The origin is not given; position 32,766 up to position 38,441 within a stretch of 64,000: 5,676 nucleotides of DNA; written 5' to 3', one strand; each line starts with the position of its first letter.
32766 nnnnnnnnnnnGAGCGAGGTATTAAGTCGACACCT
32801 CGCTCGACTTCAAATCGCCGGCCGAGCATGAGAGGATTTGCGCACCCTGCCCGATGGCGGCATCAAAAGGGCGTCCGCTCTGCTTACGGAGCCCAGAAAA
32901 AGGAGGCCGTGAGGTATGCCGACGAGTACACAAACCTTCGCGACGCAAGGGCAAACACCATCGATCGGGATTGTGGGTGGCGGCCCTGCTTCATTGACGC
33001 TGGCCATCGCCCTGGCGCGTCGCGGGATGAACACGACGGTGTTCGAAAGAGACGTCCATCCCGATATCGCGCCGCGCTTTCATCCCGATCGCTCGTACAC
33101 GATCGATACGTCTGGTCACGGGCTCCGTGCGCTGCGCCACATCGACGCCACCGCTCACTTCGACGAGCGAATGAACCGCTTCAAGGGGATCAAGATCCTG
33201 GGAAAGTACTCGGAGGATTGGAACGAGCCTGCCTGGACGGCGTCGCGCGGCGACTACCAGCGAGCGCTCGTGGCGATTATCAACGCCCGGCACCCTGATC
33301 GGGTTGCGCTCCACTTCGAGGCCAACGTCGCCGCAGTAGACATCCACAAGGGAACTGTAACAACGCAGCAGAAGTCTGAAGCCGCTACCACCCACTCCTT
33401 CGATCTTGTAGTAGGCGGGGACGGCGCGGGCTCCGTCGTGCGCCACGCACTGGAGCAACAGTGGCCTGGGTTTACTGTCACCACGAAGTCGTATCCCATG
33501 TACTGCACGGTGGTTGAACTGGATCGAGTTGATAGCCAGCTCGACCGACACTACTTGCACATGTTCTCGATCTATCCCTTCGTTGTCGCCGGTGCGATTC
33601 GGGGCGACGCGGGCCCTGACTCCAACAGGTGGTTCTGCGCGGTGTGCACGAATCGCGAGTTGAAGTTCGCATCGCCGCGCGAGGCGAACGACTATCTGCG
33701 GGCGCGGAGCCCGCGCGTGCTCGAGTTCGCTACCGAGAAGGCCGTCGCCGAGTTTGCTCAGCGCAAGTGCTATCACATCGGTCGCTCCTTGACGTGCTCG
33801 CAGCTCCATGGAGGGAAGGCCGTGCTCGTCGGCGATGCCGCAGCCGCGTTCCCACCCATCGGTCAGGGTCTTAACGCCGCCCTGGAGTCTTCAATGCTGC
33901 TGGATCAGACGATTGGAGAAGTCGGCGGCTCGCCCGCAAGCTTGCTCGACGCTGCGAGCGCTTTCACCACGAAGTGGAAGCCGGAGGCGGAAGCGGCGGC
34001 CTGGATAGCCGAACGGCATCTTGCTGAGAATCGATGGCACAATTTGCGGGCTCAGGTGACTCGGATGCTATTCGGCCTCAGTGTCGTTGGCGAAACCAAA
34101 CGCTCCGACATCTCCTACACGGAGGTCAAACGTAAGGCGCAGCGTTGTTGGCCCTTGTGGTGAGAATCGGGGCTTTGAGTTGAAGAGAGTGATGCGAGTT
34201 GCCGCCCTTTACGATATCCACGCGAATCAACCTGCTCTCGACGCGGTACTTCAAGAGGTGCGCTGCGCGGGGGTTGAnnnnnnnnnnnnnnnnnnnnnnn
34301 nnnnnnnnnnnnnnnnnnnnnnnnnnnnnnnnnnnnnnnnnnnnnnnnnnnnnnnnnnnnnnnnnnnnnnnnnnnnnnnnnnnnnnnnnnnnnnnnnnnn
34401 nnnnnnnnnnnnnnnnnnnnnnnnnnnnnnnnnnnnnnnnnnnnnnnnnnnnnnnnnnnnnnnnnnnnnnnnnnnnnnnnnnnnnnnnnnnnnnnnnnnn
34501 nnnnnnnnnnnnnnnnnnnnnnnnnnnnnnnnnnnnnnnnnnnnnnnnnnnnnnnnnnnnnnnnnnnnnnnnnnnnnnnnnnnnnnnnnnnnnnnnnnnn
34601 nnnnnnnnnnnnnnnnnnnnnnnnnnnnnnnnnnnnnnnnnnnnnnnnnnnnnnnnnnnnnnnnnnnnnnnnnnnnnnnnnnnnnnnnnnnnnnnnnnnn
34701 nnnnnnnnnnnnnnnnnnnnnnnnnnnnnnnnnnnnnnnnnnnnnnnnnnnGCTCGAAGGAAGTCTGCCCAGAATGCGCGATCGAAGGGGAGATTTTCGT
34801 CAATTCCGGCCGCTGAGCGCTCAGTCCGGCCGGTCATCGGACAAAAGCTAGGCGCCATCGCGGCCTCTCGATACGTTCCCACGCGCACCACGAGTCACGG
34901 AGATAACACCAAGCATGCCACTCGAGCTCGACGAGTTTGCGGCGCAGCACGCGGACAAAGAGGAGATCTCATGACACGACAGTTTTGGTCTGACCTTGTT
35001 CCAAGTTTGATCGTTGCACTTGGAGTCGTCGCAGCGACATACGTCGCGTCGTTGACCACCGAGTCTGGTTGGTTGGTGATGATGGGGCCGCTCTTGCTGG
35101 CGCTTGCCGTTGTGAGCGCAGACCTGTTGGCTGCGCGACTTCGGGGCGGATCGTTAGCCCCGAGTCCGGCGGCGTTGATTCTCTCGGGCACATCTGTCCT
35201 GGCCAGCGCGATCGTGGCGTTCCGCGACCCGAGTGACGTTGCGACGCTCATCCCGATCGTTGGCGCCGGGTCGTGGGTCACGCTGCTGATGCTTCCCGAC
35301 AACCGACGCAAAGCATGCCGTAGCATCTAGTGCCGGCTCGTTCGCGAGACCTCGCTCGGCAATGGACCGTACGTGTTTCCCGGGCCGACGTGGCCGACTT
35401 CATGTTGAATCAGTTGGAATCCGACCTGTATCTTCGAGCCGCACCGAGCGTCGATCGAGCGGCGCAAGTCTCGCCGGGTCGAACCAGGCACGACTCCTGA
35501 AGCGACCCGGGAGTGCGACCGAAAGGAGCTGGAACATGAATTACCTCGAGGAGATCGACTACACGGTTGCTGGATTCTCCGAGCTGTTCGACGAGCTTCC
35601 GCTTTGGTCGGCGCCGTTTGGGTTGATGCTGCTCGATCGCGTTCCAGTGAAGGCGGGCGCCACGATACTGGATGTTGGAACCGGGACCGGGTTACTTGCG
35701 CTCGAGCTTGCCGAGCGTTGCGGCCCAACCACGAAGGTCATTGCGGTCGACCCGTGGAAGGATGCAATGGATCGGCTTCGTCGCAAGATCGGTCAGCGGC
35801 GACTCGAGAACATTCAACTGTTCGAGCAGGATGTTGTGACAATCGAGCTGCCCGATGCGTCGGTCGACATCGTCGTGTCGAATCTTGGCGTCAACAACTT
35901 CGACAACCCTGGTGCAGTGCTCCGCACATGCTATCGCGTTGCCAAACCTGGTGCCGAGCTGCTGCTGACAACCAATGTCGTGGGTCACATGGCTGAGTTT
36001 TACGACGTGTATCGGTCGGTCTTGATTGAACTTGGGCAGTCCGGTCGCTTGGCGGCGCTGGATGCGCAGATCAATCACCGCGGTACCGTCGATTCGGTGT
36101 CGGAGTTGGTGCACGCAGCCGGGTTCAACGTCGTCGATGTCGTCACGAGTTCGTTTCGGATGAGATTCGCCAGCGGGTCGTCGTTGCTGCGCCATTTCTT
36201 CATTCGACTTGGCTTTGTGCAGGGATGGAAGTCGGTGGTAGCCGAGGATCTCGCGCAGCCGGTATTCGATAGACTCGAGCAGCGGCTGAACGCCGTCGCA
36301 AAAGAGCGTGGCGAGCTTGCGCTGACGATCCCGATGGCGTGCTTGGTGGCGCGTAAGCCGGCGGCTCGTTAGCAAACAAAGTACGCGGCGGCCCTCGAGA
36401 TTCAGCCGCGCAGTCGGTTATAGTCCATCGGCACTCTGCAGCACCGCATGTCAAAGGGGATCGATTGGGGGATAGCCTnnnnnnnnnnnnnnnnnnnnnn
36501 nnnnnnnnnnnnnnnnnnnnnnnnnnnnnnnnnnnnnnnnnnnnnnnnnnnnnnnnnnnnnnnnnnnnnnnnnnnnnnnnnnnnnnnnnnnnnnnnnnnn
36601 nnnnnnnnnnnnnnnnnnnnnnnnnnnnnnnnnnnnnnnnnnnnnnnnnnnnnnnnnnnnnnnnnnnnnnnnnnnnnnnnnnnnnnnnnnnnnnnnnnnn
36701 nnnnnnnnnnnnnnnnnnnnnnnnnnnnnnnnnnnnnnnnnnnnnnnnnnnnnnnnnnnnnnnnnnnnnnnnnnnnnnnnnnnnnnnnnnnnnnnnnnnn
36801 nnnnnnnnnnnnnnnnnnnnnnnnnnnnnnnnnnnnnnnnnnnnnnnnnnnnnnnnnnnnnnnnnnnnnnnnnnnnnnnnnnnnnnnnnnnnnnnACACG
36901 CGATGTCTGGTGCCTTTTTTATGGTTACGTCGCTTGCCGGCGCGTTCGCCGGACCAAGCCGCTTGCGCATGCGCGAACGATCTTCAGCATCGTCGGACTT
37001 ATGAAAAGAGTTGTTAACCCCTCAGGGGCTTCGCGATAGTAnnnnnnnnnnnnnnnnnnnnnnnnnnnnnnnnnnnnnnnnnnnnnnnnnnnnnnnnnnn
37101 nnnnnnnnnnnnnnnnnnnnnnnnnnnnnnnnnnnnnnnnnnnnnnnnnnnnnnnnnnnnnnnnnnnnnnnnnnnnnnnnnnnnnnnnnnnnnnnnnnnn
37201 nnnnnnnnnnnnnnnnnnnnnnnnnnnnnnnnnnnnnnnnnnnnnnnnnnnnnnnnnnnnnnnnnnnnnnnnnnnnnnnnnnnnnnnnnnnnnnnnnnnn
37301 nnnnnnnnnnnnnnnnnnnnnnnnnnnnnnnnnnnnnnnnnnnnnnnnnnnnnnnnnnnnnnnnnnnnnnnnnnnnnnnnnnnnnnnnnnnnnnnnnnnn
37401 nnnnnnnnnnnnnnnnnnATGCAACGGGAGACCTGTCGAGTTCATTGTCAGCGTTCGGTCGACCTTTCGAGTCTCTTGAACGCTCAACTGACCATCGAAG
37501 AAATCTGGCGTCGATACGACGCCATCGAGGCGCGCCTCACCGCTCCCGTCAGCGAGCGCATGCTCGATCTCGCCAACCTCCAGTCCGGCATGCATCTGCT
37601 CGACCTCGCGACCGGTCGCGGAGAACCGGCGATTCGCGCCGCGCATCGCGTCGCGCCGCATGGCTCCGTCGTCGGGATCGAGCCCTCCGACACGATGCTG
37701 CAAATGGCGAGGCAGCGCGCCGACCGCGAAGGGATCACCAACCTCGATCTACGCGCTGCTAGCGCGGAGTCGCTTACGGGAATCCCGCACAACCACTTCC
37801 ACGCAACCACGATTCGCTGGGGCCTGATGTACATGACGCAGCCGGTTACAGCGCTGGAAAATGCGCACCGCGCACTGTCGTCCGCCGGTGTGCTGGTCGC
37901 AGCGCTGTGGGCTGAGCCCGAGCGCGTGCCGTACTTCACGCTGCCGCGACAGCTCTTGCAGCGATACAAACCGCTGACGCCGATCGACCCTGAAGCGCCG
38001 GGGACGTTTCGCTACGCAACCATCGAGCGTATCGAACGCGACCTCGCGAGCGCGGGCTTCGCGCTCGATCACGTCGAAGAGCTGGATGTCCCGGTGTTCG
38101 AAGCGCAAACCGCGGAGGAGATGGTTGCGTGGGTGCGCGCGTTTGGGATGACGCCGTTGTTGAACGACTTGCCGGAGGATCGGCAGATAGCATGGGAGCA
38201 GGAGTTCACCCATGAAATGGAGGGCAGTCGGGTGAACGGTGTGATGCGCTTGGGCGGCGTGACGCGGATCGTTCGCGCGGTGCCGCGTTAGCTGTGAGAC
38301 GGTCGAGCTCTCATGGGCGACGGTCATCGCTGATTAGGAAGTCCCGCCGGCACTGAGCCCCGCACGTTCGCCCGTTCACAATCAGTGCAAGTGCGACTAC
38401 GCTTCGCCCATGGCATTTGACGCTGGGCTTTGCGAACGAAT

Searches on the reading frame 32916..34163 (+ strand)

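Call 95: search_protein_families(library=pfam, proteins=[window:32916-34163:+], max_evalue=0.001)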
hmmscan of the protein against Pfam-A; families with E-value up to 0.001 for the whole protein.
window:32916-34163:+ (415 aa): 5 families
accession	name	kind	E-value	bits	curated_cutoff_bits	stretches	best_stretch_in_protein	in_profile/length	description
PF01494.25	FAD_binding_3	-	2.6e-21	76.7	22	1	17-348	4-335/349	FAD binding domain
PF13450.12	NAD_binding_8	-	1e-07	32.6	21.9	1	19-72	1-54/68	NAD(P)-binding Rossmann-like domain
PF07992.20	Pyr_redox_2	-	5.1e-05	23.3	26.1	1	17-169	3-107/291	Pyridine nucleotide-disulphide oxidoreductase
PF13738.12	Pyr_redox_3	-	0.00017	21.4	30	0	19-50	2-34/305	Pyridine nucleotide-disulphide oxidoreductase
PF01266.30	DAO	-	0.00025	21.1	27.9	1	17-46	2-31/353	FAD dependent oxidoreductase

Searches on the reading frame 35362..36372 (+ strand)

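Call 95: search_protein_families(library=pfam, proteins=[window:35362-36372:+], max_evalue=0.001)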
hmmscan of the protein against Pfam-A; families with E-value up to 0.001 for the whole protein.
window:35362-36372:+ (336 aa): 13 families
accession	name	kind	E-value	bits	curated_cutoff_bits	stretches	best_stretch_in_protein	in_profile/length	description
PF08241.18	Methyltransf_11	-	5.4e-19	69.1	21.2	1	103-201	1-94/95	Methyltransferase domain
PF13649.12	Methyltransf_25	-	9e-19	68.4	27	1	102-197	1-96/97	Methyltransferase domain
PF13847.12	Methyltransf_31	-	3.9e-16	59.5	27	1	97-206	2-113/145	Methyltransferase domain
PF01209.24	Ubie_methyltran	-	1.4e-15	57.7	20.1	1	92-254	41-212/233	ubiE/COQ5 methyltransferase family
PF13489.12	Methyltransf_23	-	2.6e-14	53.7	27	1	97-259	21-163/164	Methyltransferase domain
PF08242.18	Methyltransf_12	-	9.4e-13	49.2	30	1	103-199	1-97/98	Methyltransferase domain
PF05175.20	MTS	-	1.1e-08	35.4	23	1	89-174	22-105/170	Methyltransferase small domain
PF24675.1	NpmA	-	3e-06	27.1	60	1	98-146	23-70/214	16S rRNA (adenine(1408)-N(1))-methyltransferase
PF01135.25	PCMT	-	3.2e-06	27.5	20.3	1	90-157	65-132/210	Protein-L-isoaspartate(D-aspartate) O-methyltransferase (PCMT)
PF02390.23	Methyltransf_4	-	2e-05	24.5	24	1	101-160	4-62/173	Putative methyltransferase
PF06325.19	PrmA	-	5.1e-05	23.3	22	1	88-175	152-234/296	Ribosomal protein L11 methyltransferase (PrmA)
PF00398.26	RrnaAD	-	0.00012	21.7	24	1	94-166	26-93/263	Ribosomal RNA adenine dimethylase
PF12847.13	Methyltransf_18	-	0.00087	19.8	27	0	96-178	12-94/151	Methyltransferase domain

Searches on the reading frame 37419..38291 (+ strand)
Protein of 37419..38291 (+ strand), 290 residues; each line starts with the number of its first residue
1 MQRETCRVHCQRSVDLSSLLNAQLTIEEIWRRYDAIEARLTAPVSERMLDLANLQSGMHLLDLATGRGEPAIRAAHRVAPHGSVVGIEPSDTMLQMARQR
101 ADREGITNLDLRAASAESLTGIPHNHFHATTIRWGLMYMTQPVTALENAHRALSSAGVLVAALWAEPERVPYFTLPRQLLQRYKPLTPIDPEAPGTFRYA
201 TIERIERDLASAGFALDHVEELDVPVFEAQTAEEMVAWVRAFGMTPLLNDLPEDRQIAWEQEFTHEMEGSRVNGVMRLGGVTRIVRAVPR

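Call 95: search_protein_families(library=pfam, proteins=[window:37419-38291:+], max_evalue=0.001)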
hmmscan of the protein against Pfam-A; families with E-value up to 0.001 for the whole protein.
window:37419-38291:+ (290 aa): 8 families
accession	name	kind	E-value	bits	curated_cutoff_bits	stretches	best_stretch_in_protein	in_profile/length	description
PF13847.12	Methyltransf_31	-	4.6e-16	59.3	27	1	55-162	2-110/145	Methyltransferase domain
PF01209.24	Ubie_methyltran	-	3.9e-15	56.3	20.1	1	48-163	39-153/233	ubiE/COQ5 methyltransferase family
PF13649.12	Methyltransf_25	-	7.6e-14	52.6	27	1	61-157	2-97/97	Methyltransferase domain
PF08241.18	Methyltransf_11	-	5.3e-13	49.9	21.2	1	61-160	1-94/95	Methyltransferase domain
PF08242.18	Methyltransf_12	-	8.2e-07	30.1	30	1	61-159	1-98/98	Methyltransferase domain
PF01135.25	PCMT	-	3.4e-06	27.4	20.3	1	47-113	64-130/210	Protein-L-isoaspartate(D-aspartate) O-methyltransferase (PCMT)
PF13489.12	Methyltransf_23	-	0.00015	22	27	1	48-218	13-163/164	Methyltransferase domain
PF02353.26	CMAS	-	0.00015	21.6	27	1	47-107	53-111/273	Mycolic acid cyclopropane synthetase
